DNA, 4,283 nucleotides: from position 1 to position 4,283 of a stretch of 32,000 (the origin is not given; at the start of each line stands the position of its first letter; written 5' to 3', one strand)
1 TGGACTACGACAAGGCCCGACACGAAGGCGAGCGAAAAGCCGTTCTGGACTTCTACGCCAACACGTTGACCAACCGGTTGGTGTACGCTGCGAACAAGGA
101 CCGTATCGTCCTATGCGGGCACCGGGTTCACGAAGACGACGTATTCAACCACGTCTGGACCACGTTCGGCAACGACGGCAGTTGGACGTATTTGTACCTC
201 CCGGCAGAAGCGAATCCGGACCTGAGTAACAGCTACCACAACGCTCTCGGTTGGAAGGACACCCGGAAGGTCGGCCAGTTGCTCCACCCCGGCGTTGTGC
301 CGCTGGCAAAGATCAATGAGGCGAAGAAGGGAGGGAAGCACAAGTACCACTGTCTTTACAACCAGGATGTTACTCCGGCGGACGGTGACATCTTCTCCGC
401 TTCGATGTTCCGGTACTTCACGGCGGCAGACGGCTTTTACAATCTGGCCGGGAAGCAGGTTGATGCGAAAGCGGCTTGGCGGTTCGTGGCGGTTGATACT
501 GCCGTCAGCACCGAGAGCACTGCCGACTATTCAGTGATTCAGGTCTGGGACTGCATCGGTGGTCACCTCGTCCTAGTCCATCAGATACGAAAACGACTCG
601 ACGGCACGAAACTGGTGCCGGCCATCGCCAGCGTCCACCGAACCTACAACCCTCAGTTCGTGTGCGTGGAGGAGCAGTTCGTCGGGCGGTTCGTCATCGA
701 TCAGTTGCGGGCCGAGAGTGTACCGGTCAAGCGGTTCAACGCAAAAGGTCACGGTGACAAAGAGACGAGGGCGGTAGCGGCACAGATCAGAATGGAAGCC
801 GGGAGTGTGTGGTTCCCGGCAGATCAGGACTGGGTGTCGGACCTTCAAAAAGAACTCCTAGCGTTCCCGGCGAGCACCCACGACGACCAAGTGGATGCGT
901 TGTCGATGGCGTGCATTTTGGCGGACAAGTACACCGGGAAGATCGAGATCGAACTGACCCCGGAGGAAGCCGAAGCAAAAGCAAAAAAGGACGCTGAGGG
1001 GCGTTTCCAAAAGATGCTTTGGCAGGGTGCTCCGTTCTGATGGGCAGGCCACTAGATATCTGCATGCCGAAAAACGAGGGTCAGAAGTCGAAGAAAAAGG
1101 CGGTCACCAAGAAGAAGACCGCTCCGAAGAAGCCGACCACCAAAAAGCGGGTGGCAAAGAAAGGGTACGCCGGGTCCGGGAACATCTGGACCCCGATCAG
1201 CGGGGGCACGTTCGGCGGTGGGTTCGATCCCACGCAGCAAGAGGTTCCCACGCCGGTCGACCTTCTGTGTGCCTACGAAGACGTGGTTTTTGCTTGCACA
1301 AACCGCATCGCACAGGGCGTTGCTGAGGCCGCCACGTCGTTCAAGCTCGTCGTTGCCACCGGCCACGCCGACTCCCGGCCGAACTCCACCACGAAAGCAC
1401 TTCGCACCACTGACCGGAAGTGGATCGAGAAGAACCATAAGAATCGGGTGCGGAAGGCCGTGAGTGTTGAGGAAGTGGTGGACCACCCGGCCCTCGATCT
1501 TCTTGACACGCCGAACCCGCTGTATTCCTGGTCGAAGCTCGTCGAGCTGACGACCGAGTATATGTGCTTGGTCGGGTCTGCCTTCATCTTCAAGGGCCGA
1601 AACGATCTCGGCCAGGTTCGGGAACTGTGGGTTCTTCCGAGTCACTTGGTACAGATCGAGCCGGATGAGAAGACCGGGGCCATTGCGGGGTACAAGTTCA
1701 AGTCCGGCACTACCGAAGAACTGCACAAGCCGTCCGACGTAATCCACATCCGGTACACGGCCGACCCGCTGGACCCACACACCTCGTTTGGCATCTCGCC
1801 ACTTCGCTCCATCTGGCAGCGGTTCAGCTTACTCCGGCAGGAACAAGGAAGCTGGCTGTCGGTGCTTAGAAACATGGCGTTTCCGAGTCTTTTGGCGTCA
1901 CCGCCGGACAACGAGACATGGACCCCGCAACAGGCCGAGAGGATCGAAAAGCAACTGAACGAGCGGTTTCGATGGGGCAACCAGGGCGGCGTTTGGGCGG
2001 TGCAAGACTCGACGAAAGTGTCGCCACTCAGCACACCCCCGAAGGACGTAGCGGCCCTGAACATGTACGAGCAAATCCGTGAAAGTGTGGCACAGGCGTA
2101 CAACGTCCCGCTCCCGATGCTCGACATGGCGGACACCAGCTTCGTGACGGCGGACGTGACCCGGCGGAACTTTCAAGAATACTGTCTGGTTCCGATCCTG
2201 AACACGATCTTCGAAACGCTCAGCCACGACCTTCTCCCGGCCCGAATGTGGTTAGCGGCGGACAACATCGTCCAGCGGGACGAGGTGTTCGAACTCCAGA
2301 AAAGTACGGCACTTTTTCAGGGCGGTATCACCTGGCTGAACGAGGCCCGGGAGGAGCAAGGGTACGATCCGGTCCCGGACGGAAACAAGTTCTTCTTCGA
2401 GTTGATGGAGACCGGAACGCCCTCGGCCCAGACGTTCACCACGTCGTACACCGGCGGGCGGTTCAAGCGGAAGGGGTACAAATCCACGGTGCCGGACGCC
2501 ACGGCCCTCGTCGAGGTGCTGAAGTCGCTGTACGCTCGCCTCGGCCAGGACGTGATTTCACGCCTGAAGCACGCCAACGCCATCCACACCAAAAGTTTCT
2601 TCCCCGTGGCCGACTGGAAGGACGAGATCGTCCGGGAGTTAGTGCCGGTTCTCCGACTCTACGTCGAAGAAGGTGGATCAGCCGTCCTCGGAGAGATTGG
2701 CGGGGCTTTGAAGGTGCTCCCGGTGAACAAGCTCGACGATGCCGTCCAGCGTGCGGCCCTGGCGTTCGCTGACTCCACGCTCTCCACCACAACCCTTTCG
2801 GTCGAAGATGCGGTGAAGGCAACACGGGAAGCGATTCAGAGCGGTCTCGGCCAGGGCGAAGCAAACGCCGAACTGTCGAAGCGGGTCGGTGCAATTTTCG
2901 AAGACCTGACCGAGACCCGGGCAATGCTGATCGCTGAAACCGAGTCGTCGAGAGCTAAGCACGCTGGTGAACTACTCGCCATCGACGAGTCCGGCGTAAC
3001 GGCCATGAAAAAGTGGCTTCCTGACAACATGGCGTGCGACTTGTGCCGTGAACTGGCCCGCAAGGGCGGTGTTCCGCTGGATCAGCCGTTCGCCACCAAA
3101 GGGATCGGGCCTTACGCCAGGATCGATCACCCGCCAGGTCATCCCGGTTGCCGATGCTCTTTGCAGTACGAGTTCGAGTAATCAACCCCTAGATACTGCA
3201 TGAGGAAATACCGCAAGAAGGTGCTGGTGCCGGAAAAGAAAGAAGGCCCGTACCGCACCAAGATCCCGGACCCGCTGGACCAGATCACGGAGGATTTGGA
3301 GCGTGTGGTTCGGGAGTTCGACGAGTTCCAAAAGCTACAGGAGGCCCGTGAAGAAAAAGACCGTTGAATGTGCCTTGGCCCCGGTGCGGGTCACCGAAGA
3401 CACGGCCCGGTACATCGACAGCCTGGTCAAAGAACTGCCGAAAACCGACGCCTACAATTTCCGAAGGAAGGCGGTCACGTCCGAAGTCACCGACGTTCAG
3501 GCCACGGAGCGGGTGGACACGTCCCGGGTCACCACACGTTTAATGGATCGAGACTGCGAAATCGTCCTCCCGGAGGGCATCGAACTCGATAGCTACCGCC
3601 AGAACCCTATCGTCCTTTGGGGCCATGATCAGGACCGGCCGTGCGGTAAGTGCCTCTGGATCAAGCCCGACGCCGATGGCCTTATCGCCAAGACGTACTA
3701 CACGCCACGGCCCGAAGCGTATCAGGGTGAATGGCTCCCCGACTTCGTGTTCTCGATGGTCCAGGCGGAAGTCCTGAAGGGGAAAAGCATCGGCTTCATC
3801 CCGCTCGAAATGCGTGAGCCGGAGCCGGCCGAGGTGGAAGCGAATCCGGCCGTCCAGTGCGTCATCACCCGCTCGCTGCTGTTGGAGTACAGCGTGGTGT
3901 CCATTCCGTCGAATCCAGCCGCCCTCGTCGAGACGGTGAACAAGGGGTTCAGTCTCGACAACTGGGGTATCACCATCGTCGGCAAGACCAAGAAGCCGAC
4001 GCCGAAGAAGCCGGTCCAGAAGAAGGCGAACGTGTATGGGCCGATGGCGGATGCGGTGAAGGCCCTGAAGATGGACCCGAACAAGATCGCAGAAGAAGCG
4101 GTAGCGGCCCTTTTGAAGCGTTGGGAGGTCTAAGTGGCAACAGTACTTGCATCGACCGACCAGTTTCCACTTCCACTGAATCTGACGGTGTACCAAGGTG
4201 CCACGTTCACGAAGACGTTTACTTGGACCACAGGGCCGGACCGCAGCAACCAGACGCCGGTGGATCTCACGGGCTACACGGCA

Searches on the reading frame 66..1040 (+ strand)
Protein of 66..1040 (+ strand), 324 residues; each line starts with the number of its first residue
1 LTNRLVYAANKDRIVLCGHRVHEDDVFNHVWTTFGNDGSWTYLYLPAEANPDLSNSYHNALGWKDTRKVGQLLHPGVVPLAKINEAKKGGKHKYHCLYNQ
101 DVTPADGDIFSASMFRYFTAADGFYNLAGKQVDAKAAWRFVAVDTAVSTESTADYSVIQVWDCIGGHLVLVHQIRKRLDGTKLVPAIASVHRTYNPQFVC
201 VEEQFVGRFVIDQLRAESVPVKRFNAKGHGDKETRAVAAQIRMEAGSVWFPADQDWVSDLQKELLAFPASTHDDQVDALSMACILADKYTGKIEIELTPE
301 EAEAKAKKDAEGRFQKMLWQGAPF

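Call 6: search_protein_families(library=phrogs, proteins=[window:66-1040:+], max_evalue=0.001)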
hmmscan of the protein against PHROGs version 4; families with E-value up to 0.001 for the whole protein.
window:66-1040:+ (324 aa): 4 families
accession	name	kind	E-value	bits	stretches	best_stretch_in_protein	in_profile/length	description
phrog_38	-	head and packaging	8.4e-52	177.8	1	11-301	442-718/760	terminase large subunit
phrog_5573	-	head and packaging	1.3e-30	107.7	1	69-284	23-232/250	terminase large subunit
phrog_979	-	head and packaging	1.4e-08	34.9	1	101-284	407-597/642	terminase large subunit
phrog_12171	-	head and packaging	2.8e-06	28.4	1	229-282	39-91/110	terminase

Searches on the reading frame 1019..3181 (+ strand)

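Call 6: search_protein_families(library=phrogs, proteins=[window:1019-3181:+], max_evalue=0.001)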
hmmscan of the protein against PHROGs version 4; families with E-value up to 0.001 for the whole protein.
window:1019-3181:+ (720 aa): 14 families
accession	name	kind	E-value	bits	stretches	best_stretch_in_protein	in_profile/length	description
phrog_2662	-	head and packaging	3.8e-160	535.8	1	9-719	1-709/717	portal protein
phrog_12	-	head and packaging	8e-40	138.5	1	124-457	123-422/646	portal protein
phrog_2468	-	head and packaging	3.9e-14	53.8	1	498-718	48-272/303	head morphogenesis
phrog_595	-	head and packaging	6.3e-13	49.9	1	604-715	191-294/513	head maturation protease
phrog_6577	-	unknown function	1.2e-11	44.7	1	571-714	87-225/1066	-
phrog_115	-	head and packaging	1.8e-11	44.9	1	599-719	207-318/665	minor head protein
phrog_4728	-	head and packaging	4.2e-11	43.3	1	603-719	189-300/591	head morphogenesis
phrog_5929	-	head and packaging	9.9e-09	35.8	1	301-458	27-193/228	portal protein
phrog_19443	-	head and packaging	2.3e-08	34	1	582-715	151-281/579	minor head protein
phrog_3517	-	head and packaging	3.6e-07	30.8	0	618-719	218-329/371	head morphogenesis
phrog_16493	-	head and packaging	6.7e-05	22.8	1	603-714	170-280/535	head maturation protease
phrog_7625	-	head and packaging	0.00016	21.7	1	584-716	116-246/504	head morphogenesis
phrog_9232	-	head and packaging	0.00023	21.1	1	199-334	156-293/502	portal protein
phrog_2841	-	head and packaging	0.00032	20.8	1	603-714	200-302/525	minor head protein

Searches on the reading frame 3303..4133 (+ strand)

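Call 6: search_protein_families(library=phrogs, proteins=[window:3303-4133:+], max_evalue=0.001)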
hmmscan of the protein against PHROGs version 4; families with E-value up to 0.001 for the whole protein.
window:3303-4133:+ (276 aa): 5 families
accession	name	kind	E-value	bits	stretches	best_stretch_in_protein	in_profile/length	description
phrog_617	-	head and packaging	4.9e-15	56.4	1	56-231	12-171/626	major head protein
phrog_80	-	head and packaging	1.8e-13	51.6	1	99-215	271-381/607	head maturation protease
phrog_11321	-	unknown function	3.9e-12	47.3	1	88-269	19-196/327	-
phrog_13361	-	unknown function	5.3e-08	33.9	1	62-170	12-118/132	-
phrog_30146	-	unknown function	2.5e-07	31.6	1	63-119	13-66/79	-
